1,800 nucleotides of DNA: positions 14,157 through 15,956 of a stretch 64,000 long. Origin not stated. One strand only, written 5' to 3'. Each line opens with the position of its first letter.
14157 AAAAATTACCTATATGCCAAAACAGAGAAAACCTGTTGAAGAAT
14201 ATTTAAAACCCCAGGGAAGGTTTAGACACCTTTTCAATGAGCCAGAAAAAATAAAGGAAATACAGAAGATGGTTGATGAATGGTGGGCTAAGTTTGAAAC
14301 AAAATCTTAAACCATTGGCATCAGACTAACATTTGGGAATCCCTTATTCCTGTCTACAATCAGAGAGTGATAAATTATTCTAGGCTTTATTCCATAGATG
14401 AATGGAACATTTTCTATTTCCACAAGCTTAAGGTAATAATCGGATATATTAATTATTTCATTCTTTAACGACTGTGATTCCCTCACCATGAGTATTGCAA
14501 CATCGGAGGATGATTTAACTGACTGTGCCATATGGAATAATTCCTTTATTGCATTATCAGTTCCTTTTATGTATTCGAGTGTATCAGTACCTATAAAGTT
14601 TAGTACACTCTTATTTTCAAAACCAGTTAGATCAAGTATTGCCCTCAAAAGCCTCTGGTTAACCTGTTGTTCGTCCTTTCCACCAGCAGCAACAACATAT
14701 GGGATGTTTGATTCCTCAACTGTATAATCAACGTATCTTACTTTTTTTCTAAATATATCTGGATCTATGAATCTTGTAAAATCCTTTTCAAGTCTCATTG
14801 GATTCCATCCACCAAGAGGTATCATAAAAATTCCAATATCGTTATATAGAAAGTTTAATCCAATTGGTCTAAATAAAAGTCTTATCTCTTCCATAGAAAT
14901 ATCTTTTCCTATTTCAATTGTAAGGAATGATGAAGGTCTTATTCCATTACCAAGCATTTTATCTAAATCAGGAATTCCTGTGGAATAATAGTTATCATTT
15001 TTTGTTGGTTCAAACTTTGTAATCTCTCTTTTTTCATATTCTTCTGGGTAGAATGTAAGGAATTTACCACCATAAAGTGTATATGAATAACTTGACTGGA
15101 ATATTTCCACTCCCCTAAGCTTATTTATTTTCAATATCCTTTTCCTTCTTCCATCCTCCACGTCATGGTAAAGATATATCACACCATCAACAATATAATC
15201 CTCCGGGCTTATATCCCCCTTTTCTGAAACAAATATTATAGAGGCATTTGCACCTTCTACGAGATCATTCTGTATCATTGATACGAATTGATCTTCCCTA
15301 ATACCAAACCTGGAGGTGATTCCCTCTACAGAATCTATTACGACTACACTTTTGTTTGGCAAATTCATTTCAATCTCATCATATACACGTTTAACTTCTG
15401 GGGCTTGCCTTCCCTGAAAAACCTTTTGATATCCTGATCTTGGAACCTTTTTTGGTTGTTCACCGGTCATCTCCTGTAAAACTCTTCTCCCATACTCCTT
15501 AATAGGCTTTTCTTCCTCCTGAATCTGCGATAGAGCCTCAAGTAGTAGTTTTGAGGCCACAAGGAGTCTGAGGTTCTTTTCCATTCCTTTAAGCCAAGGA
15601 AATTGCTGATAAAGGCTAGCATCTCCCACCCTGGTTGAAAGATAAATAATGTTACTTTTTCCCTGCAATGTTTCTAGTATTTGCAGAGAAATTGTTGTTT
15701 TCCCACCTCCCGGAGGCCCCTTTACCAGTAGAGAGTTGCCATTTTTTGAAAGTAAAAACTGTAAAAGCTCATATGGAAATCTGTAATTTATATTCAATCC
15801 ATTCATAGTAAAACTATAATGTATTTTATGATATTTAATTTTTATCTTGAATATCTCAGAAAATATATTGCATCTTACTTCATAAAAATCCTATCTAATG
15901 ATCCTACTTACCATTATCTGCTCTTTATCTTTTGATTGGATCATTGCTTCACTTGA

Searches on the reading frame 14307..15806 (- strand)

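Call 11: search_protein_families(library=pfam, proteins=[window:14307-15806:-], max_evalue=0.001)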
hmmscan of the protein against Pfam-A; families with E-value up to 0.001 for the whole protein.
window:14307-15806:- (499 aa): 4 families
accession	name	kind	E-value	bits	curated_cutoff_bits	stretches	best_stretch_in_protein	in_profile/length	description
PF07088.17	GvpD_P-loop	-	5.4e-18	66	24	2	15-69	2-56/189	GvpD gas vesicle protein, P-loop domain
PF06745.19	ATPase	-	1.3e-13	51.3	26.6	1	22-252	18-226/231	KaiC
PF20440.3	GvpD_bR2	-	1.5e-05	25.1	27.9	1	264-345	1-83/254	GvpD basic region 2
PF00004.35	AAA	-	0.00046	21.1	21.2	0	26-183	1-89/131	ATPase family associated with various cellular activities (AAA)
